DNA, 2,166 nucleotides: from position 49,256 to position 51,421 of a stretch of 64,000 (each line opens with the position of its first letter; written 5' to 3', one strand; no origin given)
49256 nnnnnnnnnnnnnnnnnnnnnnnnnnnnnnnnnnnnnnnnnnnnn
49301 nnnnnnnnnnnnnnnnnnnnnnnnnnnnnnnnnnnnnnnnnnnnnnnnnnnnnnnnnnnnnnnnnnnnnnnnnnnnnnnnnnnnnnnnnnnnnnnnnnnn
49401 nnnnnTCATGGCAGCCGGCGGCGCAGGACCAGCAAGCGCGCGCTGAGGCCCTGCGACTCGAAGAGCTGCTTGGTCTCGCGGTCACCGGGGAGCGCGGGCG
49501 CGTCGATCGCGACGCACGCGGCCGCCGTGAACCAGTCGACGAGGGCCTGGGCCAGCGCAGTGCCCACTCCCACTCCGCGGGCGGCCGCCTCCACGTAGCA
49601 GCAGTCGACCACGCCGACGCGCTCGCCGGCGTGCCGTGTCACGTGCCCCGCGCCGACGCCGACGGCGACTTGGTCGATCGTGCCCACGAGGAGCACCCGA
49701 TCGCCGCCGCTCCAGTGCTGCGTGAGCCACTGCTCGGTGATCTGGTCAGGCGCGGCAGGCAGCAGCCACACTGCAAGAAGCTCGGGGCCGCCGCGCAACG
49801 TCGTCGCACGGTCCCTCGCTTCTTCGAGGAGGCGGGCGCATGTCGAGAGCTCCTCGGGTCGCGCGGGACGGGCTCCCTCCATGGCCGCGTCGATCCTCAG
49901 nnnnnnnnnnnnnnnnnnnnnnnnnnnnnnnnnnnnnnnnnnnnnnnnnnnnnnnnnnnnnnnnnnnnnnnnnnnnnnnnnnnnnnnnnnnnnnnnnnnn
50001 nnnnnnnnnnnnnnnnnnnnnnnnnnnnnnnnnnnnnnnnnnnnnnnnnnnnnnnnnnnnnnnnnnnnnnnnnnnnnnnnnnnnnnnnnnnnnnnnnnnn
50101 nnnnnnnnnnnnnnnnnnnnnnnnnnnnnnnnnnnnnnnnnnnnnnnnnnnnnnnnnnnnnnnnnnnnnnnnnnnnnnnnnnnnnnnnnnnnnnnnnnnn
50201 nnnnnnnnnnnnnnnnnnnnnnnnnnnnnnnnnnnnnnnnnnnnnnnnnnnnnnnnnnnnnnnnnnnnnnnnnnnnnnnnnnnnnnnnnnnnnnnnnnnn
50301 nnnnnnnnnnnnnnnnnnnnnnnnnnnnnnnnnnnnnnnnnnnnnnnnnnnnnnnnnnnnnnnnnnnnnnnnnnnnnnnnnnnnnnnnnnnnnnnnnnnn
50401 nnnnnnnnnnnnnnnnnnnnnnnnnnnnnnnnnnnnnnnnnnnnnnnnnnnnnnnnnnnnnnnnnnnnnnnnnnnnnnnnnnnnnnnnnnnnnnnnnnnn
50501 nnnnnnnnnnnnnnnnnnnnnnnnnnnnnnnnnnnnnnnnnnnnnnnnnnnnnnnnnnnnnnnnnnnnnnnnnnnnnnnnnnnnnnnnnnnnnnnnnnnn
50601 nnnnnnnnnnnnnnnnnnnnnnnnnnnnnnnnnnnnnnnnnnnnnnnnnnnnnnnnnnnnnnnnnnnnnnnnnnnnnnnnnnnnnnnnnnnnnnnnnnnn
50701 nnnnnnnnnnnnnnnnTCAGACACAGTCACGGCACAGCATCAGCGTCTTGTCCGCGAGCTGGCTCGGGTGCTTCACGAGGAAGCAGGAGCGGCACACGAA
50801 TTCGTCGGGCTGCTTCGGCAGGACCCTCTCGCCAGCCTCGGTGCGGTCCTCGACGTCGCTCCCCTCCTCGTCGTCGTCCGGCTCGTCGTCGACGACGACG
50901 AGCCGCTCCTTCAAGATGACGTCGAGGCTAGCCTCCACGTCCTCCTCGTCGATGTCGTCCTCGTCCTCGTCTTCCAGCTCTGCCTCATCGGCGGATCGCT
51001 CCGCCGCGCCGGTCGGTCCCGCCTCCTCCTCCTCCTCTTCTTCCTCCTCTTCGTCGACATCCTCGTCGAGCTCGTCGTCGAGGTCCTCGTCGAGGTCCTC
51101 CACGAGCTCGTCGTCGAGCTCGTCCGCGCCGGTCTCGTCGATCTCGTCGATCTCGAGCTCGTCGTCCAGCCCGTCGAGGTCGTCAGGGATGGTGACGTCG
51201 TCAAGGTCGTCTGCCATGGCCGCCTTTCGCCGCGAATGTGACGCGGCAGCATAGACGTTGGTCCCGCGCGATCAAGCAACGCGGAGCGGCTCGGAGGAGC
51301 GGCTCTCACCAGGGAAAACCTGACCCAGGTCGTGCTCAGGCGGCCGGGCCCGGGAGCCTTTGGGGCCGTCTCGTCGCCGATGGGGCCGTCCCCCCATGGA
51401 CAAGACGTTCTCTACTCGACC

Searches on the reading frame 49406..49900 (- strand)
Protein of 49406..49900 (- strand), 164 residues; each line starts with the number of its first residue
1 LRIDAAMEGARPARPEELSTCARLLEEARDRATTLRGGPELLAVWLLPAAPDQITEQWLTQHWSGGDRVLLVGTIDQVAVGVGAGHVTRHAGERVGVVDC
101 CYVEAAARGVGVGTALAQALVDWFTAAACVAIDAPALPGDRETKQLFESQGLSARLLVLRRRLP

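Call 90: search_protein_families(library=pfam, proteins=[window:49406-49900:-], max_evalue=0.0001)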
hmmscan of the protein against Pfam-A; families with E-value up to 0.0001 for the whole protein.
window:49406-49900:- (164 aa): 1 family
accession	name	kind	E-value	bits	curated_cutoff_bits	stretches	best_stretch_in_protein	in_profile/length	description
PF00583.31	Acetyltransf_1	-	3.5e-09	37.4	20.7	1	50-147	14-111/116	Acetyltransferase (GNAT) family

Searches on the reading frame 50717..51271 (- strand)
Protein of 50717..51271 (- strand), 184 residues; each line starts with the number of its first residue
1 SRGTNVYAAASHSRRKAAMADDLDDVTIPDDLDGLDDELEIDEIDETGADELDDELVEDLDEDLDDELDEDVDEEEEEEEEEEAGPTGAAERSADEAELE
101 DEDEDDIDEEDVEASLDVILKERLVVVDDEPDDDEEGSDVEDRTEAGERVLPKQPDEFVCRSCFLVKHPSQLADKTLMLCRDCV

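Call 90: search_protein_families(library=pfam, proteins=[window:50717-51271:-], max_evalue=0.0001)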
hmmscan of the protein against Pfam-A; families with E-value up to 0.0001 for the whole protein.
window:50717-51271:- (184 aa): 1 family
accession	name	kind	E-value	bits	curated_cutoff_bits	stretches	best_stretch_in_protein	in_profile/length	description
PF13834.11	DUF4193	-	1.5e-09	38.6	25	1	105-184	13-98/98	Domain of unknown function (DUF4193)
